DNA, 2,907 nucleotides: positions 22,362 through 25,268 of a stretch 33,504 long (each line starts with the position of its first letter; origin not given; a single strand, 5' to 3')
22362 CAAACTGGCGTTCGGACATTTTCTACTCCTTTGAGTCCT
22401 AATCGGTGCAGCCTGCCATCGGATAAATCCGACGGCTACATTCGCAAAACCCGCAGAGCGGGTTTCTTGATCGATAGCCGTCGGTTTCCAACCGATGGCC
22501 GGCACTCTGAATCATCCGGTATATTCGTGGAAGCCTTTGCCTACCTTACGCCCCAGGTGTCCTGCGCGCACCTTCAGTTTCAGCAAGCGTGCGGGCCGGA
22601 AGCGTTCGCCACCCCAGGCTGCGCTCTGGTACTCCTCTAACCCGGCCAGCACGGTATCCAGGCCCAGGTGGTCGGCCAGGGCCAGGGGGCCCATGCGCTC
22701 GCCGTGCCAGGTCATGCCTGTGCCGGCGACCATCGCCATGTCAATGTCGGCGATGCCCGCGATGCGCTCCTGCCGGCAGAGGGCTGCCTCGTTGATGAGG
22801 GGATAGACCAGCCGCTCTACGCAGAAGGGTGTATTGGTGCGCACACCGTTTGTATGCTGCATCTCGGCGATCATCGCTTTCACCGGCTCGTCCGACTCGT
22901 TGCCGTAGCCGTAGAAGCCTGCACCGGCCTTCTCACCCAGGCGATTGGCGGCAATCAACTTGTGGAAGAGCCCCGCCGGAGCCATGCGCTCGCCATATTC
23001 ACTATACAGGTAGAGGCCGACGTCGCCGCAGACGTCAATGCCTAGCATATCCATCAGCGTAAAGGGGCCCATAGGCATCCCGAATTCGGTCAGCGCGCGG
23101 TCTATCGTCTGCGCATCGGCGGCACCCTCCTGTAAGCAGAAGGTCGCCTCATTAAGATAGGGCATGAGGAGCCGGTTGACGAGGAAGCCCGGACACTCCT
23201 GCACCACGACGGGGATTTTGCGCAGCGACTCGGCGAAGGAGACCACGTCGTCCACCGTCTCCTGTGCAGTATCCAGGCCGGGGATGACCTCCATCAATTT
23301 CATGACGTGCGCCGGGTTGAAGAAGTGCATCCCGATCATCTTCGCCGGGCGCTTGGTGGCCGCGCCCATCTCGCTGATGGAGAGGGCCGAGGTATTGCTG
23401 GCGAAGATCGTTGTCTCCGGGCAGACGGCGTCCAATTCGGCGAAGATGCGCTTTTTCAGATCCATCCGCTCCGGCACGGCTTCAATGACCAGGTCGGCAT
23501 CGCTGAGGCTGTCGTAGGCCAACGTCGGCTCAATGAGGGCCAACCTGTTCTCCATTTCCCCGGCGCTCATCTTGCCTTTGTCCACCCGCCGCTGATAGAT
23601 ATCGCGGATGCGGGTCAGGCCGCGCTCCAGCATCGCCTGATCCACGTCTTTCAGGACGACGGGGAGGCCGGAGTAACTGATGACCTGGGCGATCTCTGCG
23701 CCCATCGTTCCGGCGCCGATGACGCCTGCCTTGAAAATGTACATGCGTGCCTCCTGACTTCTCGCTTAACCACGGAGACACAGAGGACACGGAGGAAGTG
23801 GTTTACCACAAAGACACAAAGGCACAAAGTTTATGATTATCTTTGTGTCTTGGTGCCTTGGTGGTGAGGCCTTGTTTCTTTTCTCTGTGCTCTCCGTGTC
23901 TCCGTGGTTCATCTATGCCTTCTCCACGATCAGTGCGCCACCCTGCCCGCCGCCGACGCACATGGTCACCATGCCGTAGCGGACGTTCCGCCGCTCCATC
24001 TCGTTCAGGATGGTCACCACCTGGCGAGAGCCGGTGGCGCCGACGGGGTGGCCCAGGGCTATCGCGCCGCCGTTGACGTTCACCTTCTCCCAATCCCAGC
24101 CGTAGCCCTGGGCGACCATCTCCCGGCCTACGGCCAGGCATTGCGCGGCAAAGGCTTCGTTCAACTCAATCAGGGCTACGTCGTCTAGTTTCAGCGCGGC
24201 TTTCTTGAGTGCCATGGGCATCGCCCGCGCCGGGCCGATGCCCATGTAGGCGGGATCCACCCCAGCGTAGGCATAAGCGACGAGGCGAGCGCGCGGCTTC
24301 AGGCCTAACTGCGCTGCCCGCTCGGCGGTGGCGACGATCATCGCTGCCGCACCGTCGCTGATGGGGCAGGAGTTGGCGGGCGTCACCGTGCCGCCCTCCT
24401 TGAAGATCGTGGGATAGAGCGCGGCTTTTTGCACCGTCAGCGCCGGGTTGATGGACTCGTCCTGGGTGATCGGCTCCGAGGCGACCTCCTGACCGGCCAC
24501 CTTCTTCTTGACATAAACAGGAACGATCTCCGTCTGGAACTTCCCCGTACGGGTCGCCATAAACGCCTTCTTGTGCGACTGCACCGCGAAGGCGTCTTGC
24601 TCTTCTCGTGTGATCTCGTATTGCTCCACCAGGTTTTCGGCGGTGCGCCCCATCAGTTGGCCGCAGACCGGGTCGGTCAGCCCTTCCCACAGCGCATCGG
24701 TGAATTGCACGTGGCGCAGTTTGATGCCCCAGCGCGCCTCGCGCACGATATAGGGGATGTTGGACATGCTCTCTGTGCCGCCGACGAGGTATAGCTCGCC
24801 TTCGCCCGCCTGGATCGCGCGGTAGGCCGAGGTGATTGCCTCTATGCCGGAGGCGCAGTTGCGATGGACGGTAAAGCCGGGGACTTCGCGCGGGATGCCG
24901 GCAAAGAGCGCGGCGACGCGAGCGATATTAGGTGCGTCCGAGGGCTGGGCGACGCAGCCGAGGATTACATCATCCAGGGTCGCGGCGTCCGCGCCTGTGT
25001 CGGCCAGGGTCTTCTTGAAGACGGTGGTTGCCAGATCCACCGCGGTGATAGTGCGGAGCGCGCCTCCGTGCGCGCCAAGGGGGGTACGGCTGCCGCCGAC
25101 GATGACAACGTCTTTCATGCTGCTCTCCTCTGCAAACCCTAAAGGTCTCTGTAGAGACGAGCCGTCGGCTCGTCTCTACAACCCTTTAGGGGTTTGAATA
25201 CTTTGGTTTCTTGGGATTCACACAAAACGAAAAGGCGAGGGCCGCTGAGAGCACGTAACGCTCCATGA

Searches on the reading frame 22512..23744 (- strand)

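Call 61: search_protein_families(library=pfam, proteins=[window:22512-23744:-], max_evalue=0.00001)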
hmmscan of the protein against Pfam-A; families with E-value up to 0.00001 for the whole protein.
window:22512-23744:- (410 aa): 2 families
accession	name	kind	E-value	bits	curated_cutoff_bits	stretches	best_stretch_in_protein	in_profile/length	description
PF02737.24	3HCDH_N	-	1.5e-65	220.9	22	1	5-184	1-180/180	3-hydroxyacyl-CoA dehydrogenase, NAD binding domain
PF00725.27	3HCDH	-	9e-51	170.8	22.1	2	186-280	1-97/97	3-hydroxyacyl-CoA dehydrogenase, C-terminal domain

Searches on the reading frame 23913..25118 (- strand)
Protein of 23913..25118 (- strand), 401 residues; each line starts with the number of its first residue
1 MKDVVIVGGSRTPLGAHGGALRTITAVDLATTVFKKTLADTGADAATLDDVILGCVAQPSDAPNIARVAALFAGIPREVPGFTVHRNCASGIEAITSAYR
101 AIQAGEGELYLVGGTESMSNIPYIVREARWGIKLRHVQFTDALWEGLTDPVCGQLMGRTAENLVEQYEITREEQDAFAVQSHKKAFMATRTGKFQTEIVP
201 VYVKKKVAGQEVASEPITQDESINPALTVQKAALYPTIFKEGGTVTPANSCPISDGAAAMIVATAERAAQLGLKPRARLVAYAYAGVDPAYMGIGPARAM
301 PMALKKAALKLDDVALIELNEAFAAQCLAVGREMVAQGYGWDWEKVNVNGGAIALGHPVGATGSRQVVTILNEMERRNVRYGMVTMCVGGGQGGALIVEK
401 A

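Call 61: search_protein_families(library=pfam, proteins=[window:23913-25118:-], max_evalue=0.00001)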
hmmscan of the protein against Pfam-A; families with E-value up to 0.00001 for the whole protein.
window:23913-25118:- (401 aa): 2 families
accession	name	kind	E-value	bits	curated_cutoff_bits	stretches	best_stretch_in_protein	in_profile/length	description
PF00108.29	Thiolase_N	-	1.7e-77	260.8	26.4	1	4-265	1-259/260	Thiolase, N-terminal domain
PF02803.24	Thiolase_C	-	2.6e-47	159.9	27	1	273-400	1-123/123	Thiolase, C-terminal domain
